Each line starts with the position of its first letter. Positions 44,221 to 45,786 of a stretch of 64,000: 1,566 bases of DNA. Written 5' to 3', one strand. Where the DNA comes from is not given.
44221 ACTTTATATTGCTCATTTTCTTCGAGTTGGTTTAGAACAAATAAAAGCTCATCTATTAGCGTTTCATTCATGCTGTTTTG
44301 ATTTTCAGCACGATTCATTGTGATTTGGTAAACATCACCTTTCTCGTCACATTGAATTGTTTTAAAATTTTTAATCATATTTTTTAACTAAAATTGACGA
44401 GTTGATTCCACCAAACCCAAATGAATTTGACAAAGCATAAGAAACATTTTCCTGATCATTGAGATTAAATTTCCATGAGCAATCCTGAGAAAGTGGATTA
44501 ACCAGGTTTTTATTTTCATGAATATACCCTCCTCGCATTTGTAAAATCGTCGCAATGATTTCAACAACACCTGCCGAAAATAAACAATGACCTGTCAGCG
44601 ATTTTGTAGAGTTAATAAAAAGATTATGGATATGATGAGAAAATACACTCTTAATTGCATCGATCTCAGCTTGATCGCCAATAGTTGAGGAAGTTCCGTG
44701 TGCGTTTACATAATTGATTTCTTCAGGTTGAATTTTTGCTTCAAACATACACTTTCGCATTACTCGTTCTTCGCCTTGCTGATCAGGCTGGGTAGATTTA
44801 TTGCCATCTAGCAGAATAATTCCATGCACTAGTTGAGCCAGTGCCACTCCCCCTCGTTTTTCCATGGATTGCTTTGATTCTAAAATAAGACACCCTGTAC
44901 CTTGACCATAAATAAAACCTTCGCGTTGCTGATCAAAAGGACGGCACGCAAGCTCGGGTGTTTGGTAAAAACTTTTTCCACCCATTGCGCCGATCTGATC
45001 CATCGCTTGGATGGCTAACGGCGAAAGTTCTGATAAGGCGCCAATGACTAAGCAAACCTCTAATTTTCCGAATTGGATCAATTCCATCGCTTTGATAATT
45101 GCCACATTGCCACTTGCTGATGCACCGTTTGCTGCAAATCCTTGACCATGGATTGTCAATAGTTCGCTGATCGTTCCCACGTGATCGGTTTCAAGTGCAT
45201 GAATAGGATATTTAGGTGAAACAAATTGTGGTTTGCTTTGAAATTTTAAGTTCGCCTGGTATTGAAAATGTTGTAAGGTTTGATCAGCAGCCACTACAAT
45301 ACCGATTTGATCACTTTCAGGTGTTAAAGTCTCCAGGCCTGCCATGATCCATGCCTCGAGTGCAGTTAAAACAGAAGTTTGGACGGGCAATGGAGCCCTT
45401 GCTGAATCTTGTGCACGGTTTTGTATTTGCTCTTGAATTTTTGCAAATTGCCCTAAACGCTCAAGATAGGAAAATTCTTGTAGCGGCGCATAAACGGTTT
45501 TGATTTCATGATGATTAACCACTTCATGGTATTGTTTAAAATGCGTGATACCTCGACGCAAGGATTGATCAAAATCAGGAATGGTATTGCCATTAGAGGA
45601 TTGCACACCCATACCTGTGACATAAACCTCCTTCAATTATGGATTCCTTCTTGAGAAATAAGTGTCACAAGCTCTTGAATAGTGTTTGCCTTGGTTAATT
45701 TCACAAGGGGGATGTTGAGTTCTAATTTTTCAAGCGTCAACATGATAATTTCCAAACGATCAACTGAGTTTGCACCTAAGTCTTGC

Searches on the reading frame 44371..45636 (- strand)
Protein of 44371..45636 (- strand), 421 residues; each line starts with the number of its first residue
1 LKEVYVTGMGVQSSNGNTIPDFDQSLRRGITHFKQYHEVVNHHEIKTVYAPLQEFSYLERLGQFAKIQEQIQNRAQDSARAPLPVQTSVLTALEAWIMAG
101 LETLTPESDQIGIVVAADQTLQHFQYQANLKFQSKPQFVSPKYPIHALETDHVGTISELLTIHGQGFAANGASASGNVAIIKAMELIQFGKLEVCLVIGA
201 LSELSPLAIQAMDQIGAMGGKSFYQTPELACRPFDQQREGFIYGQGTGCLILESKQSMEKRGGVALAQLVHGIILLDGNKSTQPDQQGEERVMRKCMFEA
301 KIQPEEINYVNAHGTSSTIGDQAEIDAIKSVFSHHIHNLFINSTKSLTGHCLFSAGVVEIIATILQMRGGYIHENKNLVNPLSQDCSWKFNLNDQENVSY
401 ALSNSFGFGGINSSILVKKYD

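Call 17: search_protein_families(library=pfam, proteins=[window:44371-45636:-], max_evalue=0.001)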
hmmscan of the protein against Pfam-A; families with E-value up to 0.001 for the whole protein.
window:44371-45636:- (421 aa): 2 families
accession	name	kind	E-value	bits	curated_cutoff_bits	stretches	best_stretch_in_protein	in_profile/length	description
PF02801.28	Ketoacyl-synt_C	-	1.3e-30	106.3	20.8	1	278-378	13-118/119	Beta-ketoacyl synthase, C-terminal domain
PF00109.32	ketoacyl-synt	-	1e-23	84.7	20.8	1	2-256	2-250/252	Beta-ketoacyl synthase, N-terminal domain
